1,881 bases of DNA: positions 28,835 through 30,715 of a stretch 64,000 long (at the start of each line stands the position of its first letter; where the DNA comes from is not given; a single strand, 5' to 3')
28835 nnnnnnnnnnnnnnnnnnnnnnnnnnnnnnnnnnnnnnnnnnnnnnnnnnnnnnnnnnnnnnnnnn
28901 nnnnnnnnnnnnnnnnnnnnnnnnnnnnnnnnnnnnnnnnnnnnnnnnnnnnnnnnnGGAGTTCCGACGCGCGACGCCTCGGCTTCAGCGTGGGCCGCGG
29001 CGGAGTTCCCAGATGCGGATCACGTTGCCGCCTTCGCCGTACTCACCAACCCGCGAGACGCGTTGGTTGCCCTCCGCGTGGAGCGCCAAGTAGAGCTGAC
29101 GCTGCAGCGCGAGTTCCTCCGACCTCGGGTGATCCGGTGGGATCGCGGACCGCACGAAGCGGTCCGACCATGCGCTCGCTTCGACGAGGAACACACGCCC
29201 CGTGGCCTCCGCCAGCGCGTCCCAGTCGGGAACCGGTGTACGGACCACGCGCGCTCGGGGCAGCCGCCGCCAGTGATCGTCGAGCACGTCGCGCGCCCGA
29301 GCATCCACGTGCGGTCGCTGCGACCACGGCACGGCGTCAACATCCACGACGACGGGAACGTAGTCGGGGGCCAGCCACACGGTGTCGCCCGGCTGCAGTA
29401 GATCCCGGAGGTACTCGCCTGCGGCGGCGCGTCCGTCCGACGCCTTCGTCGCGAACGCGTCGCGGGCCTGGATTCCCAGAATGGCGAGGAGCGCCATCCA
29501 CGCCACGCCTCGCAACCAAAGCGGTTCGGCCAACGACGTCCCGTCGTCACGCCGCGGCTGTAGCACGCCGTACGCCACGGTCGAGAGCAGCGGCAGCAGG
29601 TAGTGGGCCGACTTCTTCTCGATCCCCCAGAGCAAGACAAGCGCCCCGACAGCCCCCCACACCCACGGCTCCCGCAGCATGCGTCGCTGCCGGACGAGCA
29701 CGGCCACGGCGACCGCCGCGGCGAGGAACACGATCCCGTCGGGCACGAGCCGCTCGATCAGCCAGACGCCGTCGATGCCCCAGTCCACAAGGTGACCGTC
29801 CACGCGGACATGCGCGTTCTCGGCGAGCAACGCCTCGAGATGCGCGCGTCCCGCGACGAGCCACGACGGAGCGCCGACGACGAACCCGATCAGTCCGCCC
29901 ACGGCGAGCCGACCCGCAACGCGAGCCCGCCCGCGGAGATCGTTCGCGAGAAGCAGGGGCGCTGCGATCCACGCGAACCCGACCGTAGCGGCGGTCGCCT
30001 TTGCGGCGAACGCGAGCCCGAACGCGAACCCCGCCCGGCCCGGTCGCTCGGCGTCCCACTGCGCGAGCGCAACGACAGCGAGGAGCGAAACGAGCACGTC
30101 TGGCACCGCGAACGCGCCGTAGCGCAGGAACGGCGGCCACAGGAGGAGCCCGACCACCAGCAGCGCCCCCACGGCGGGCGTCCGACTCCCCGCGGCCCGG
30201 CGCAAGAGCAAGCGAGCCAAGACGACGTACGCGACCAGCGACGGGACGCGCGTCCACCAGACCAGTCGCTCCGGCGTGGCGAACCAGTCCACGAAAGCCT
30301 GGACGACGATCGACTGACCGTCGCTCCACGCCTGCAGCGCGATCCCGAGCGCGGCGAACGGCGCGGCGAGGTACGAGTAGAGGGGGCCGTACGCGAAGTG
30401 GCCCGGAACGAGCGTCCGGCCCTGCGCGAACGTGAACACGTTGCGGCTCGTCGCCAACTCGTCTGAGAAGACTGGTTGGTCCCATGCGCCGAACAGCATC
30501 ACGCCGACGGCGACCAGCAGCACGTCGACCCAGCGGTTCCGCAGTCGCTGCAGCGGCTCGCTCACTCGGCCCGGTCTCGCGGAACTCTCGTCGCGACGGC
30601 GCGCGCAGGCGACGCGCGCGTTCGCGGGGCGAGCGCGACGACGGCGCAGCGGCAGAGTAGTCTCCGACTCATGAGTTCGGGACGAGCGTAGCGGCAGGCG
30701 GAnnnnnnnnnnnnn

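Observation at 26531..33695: Polyprenyl-phosphate glycosylation module with four tandem, alternately oriented GT-C (ArnT/PMT-like) paralogs next to a GT2/LAB_N pair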

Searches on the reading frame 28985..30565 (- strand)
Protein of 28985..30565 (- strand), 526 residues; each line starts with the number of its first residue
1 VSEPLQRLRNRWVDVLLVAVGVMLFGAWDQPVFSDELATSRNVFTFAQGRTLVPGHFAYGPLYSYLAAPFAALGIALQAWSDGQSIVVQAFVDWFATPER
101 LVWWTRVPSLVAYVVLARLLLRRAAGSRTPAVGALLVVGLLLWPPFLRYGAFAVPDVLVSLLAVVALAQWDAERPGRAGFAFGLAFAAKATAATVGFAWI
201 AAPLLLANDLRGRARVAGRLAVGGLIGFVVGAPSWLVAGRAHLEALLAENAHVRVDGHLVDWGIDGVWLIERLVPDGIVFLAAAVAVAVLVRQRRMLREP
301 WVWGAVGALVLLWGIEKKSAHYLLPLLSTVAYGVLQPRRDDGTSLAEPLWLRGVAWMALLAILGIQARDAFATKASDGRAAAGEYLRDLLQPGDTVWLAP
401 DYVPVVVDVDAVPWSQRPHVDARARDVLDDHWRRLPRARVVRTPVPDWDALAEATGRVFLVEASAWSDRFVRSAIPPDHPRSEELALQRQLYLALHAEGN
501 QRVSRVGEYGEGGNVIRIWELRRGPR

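Call 6: search_protein_families(library=pfam, proteins=[window:28985-30565:-], max_evalue=0.01)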
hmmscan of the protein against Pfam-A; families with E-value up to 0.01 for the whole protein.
window:28985-30565:- (526 aa): 1 family
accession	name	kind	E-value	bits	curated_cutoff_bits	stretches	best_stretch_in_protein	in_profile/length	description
PF13231.12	PMT_2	-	0.00033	21.3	26.1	0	106-234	25-157/160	Dolichyl-phosphate-mannose-protein mannosyltransferase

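Call 7: search_protein_families(library=ncbifam, proteins=[window:28985-30565:-], max_evalue=0.01)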
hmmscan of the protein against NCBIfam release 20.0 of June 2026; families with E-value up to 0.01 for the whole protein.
window:28985-30565:- (526 aa): 1 family
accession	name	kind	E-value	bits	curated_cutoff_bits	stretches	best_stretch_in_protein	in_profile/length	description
NF046093.1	AZOBR_p60025_fam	subfamily_domain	0.0034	16.6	150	1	91-205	104-213/232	AZOBR_p60025 family cell surface glycopolymer formation protein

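Call 21: search_solved_structures(query=window:28985-30565:-, max_evalue=1, show_alignments=1)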
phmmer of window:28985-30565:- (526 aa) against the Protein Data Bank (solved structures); distinct sequences matched with E-value up to 1: 1.
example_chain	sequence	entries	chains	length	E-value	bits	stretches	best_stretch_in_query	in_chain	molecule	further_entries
4ld6_A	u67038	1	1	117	0.22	13.5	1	47-100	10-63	PWWP domain-containing protein 2B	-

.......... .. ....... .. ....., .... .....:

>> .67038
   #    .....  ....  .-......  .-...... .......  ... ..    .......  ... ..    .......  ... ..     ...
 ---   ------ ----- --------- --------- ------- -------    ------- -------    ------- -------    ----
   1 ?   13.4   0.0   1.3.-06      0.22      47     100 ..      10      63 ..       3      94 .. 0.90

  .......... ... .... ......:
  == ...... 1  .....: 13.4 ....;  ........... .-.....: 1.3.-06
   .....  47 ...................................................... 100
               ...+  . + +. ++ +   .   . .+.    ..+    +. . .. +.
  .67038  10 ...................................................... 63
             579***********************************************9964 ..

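Call 25: find_homologous_proteins(query=window:28985-30565:-, max_evalue=0.001)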
Query window:28985-30565:- (526 aa): 2 proteins with E <= 0.001 among 8000 candidates.
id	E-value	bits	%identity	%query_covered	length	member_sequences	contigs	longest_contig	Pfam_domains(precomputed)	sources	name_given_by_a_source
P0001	2.2e-138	481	51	96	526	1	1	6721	-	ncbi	-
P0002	2.3e-114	401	45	94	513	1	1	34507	-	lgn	-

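Call 26: find_encoding_contigs(protein=P0002, flank=10000, max_places=3)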
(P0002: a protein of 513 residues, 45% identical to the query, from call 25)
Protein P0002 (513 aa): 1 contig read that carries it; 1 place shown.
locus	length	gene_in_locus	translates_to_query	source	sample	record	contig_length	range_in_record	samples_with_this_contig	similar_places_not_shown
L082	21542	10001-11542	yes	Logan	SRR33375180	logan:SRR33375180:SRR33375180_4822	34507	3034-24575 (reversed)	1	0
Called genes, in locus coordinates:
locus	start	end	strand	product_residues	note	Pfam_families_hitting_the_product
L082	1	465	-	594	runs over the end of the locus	PF13513:HEAT_EZ (faint), PF13646:HEAT_2, PF02985:HEAT (faint), PF03130:HEAT_PBS (faint), PF13646:HEAT_2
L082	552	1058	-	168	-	-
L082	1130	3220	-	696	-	-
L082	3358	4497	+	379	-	PF13472:Lipase_GDSL_2 (weak), PF16822:ALGX (weak)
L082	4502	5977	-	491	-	-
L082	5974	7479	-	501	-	-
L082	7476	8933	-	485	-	PF13231:PMT_2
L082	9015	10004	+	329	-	PF13472:Lipase_GDSL_2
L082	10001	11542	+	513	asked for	-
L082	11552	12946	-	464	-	PF00890:FAD_binding_2 (weak), PF01134:GIDA (weak), PF01494:FAD_binding_3 (faint), PF07992:Pyr_redox_2, PF12831:FAD_oxidored, PF13738:Pyr_redox_3 (weak), PF00070:Pyr_redox, PF02852:Pyr_redox_dim, +2 more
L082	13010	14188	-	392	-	PF00676:E1_dh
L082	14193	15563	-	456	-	-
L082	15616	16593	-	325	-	PF02779:Transket_pyr, PF02780:Transketolase_C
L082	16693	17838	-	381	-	PF00676:E1_dh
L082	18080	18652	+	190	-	PF12773:DZR (weak), PF13240:Zn_Ribbon_1, PF03703:bPH_2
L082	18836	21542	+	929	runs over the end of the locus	-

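Call 27: find_encoding_contigs(protein=P0001, flank=10000, max_places=3)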
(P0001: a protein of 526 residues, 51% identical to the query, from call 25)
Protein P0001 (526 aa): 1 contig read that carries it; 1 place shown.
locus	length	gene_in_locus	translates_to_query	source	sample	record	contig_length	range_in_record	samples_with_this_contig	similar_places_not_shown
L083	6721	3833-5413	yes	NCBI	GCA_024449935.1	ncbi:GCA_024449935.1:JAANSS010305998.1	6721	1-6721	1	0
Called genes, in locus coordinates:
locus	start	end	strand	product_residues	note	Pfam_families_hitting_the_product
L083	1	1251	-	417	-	?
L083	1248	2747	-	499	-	PF13231:PMT_2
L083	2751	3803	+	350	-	PF13472:Lipase_GDSL_2 (faint)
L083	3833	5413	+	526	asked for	-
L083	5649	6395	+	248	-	PF09365:DUF2461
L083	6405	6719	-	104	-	?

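Call 35: search_protein_representatives(alignment_id=A1)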
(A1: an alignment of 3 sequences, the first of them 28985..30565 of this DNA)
Query: 3 sequences, 527 profile positions. Proteins with E-value up to 0.001 (for the whole library): 226; up to 1e-10: 82; up to 1e-30: 3. The best 150 are listed.
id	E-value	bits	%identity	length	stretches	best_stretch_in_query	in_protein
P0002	9.5e-270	912.1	-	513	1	1-527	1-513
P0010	3.7e-122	425.1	-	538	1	7-526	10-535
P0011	1.5e-38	149.1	-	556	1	3-496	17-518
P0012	1.4e-28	116.3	-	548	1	3-498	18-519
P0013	2.4e-28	115.5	-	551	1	20-502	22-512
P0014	1.4e-27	113.0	-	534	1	8-329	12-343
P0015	5.8e-27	110.9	-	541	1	9-496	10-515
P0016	1.4e-26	109.7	-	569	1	2-505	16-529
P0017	1.7e-26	109.4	-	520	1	23-500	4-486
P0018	2.9e-26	108.6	-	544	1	18-498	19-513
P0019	8.0e-26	107.2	-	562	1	8-510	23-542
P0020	2.9e-25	105.3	-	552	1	8-506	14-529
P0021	2.9e-25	105.3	-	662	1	3-502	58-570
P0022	9.6e-25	103.6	-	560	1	7-503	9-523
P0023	5.6e-24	101.1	-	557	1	10-509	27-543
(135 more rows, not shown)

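Call 37: search_protein_families(library=pfam, alignment_id=A2, max_evalue=0.01)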
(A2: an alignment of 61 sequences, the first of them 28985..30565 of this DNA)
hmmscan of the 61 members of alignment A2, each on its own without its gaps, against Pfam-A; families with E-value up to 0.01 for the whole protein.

A. member 1, window:28985-30565:- (526 aa): 1 family
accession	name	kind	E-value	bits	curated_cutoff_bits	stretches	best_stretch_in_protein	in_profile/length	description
PF13231.12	PMT_2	-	0.00033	21.3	26.1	0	106-234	25-157/160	Dolichyl-phosphate-mannose-protein mannosyltransferase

B. families by the number of members that match (of 61 scanned): 10 families
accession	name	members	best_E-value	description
PF13231.12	PMT_2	58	3.8e-20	Dolichyl-phosphate-mannose-protein mannosyltransferase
PF02366.24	PMT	40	1.2e-17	Dolichyl-phosphate-mannose-protein mannosyltransferase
PF09594.16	GT87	2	2.1e-08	Glycosyltransferase family 87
PF03901.23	Glyco_transf_22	2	7.1e-05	Alg9-like mannosyltransferase family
PF02516.20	STT3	2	0.00015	Oligosaccharyl transferase STT3, N-terminal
PF11028.14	TMEM260-like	2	0.0038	Protein O-mannosyl-transferase TMEM260-like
PF20176.3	DUF6541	1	0.0009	Family of unknown function (DUF6541)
PF05208.19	ALG3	1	0.0035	ALG3 protein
PF11992.13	TgpA_N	1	0.0067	TgpA N-terminal domain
PF19632.4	DUF6136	1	0.0079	Family of unknown function (DUF6136)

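Call 39: search_solved_structures(query=A2, max_evalue=1, show_alignments=2)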
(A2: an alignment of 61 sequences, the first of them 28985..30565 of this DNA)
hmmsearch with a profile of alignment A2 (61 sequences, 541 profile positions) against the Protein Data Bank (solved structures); distinct sequences matched with E-value up to 1: 10.
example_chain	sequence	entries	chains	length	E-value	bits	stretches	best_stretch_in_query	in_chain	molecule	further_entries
6p25_A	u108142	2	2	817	2.7e-09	39.3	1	94-247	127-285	Dolichyl-phosphate-mannose--protein mannosyltransferase 1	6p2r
9i5k_A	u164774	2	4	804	2e-08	36.5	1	99-223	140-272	Dolichyl-phosphate-mannose--protein mannosyltransferase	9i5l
9e61_A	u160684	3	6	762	1e-05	27.6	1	75-215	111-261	Dolichyl-phosphate-mannose--protein mannosyltransferase 4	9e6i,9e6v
23gf_B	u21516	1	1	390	1.8e-05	26.7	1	98-241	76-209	GPI mannosyltransferase 1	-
23gx_B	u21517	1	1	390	1.8e-05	26.7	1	98-241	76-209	GPI mannosyltransferase 1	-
6p25_B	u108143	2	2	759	2.5e-05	26.3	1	102-240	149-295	Dolichyl-phosphate-mannose--protein mannosyltransferase 2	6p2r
5ezm_A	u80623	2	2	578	0.0015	20.4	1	102-379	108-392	4-amino-4-deoxy-L-arabinose transferase or related glycosyltransferases of PMT family | 4-amino-4-deoxy-L-arabinose (L-Ara4N) transferase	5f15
9s6t_A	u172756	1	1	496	0.012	17.4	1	79-409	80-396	Mannosyltransferase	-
7unj_A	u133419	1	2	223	0.034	15.9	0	344-409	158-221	SP1-ZnPPaM designed chlorophyll dimer protein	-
9mu2_P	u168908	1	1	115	0.84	11.3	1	424-489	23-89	HK97 gp10 family phage protein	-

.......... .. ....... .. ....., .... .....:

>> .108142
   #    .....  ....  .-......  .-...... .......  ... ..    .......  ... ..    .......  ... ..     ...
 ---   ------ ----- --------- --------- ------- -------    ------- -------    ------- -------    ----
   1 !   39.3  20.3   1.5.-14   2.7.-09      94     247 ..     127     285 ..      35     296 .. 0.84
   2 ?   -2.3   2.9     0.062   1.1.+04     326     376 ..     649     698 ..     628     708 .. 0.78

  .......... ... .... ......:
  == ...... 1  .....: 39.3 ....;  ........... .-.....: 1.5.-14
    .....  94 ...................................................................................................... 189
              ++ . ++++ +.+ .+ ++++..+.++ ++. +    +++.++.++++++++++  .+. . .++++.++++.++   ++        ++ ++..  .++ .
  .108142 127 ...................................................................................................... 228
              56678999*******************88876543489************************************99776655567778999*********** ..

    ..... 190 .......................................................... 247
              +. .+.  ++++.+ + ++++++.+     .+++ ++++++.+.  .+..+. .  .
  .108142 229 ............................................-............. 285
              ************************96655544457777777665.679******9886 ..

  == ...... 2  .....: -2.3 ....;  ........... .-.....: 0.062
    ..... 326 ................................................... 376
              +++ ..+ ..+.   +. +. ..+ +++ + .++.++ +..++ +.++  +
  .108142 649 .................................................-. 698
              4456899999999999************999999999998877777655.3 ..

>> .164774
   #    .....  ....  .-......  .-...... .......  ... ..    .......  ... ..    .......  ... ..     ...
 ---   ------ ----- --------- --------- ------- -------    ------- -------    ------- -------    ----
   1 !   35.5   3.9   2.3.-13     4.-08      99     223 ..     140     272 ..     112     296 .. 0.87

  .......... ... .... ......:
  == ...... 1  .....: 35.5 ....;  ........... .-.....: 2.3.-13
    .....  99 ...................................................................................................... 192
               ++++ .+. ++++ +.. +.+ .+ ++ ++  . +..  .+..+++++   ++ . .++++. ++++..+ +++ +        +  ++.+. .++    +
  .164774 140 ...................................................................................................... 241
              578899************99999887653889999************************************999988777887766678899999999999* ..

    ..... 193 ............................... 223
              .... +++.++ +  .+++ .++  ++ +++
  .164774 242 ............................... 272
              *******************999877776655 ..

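Call 44: predict_structure(alignment_id=A2)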
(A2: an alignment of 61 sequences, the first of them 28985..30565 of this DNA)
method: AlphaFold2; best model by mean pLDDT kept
length: 526 residues; sequences in the alignment: 61
mean_pLDDT: 93.3   pTM: 0.93
mean pLDDT of the five models: 93.3, 92.1, 91.8, 91.6, 91.6
residues with pLDDT >= 90: 443; 70-90: 73; 50-70: 10; < 50: 0
segments of 3 or more residues with pLDDT < 50: none
pLDDT, mean of each block of 10 residues (from residue 1): 81 95 93 94 95 94 98 98 97 93 97 98 94 97 96 98 97 97 98 92 89 95 98 98 95 85 89 92 92 83 94 93 96 89 79 95 92 87 97 97 94 82 95 95 95 96 95 90 94 95 97 94 81
secondary structure, 60 per line:
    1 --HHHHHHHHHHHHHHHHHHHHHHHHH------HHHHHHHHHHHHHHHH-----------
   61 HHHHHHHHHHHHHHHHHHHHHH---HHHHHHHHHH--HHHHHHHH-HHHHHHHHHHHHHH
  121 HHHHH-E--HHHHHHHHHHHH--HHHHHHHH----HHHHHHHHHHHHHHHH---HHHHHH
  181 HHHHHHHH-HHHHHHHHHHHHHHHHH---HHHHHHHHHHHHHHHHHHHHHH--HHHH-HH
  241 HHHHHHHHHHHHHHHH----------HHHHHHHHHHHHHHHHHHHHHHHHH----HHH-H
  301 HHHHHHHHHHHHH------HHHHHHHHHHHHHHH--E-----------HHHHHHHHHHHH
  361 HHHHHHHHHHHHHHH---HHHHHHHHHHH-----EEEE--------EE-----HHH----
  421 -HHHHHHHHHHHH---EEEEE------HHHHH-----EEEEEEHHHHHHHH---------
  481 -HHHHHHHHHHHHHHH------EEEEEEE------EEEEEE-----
elements in order: H3-27 H34-49 H61-82 H86-95 H98-105 H107-125 H130-141 H144-151 H156-171 H175-188 H190-206 H210-231 H234-237 H239-256 H267-291 H300-313 H320-334 H349-375 H379-389 E395-398 H422-433 E437-441 H448-452 E458-463 H464-471 H482-496 E503-509 E516-521

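Call 46: fold_search(model_id=the predicted structure, library=pdb)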
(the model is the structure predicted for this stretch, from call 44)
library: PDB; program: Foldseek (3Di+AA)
matches with E <= 10: 444; with E <= 0.001: 5
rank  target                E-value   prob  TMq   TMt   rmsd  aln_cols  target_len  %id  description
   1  9s6t_A                2.4e-07  1.00  0.50  0.54   8.6       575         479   12  Ternary cryo-EM structure of chicken ALG12 with Dol25-PP-GlcNAc2Man7, Dol25-P-Man, and Fab (released 2026-03-18)
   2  5f15                  1.3e-05  1.00  0.48  0.47  10.8       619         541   15  Crystal Structure of ArnT from Cupriavidus metallidurans bound to Undecaprenyl phosphate (released 2016-02-17)
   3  9s6u_A                9.1e-05  1.00  0.52  0.50  10.2       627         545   10  Ternary cryo-EM structure of human ALG9 with Dol25-PP-GlcNAc2Man8, Dol25-P-Man and Fab (released 2026-03-18)
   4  9s6s_A                1.1e-04  1.00  0.49  0.48  10.6       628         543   10  Ternary cryo-EM structure of human ALG9 with Dol25-PP-GlcNAc2Man6, Dol25-P-Man and Fab (released 2026-03-18)
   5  5ezm                  2.7e-04  1.00  0.48  0.47  11.3       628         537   16  Crystal Structure of ArnT from Cupriavidus metallidurans in the apo state (released 2016-02-17)
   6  8if8_C                2.6e-03  1.00  0.30  0.28  11.3       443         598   14  Arabinosyltransferase AftA (released 2023-05-31)
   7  9n9j_I                2.7e-03  0.98  0.30  0.25  16.1       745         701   10  Structure of a GRP94 folding intermediate engaged with a CCDC134- and FKBP11-bound secretory translocon (released 2025-11-19)
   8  9dlh                  2.9e-03  1.00  0.39  0.35   8.4       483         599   15  donor substrate analog-bound AftB (released 2025-06-25)
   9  5ogl_A                2.9e-03  1.00  0.41  0.33  13.3       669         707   10  Structure of bacterial oligosaccharyltransferase PglB in complex with an acceptor peptide and an lipid-linked oligosac (released 2017-10-25)
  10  5gmy_A                3.6e-03  1.00  0.39  0.27  12.8       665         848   12  Crystal structure of the Archaeoglobus fulgidus oligosaccharyltransferase (O29867_ARCFU) tethered with an acceptor pep (released 2017-02-01)
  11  7bvc_B                3.7e-03  1.00  0.35  0.20  12.4       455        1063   14  Cryo-EM structure of Mycobacterium smegmatis arabinosyltransferase EmbA-EmbB-AcpM2 in complex with ethambutol (released 2020-04-29)
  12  6gxc_A                3.9e-03  1.00  0.38  0.31  12.5       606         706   10  Bacterial oligosaccharyltransferase PglB in complex with an inhibitory peptide and a reactive lipid-linked oligosaccha (released 2018-11-14)
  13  9wno_A                4.4e-03  1.00  0.38  0.48  13.9       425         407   13  Cryo-EM structure of Candida glabrata GPI mannosyltransferase I bound to Dol-P-Man (released 2025-12-03)
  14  9s6r_A                8.2e-03  1.00  0.35  0.45  12.4       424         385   13  Ternary cryo-EM structure of yeast ALG3 with Dol25-PP-GlcNAc2Man5, Dol25-P-Man, and Fab (released 2026-03-18)
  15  9i5k_A                1.1e-02  1.00  0.43  0.46   8.4       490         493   12  Structure of the Chaetomium thermophilum Pmt4 homodimer (C2 symmetry) (released 2025-12-24)
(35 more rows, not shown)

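Call 89: search_protein_families(library=pfam, proteins=[L082:4502-5977:-], max_evalue=0.001)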
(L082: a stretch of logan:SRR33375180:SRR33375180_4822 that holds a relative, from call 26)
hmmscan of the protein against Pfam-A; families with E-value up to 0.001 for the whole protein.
L082:4502-5977:- (491 aa): 1 family
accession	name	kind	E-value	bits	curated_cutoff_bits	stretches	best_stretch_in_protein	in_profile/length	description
PF13231.12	PMT_2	-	0.00025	21.7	26.1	1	64-208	8-151/160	Dolichyl-phosphate-mannose-protein mannosyltransferase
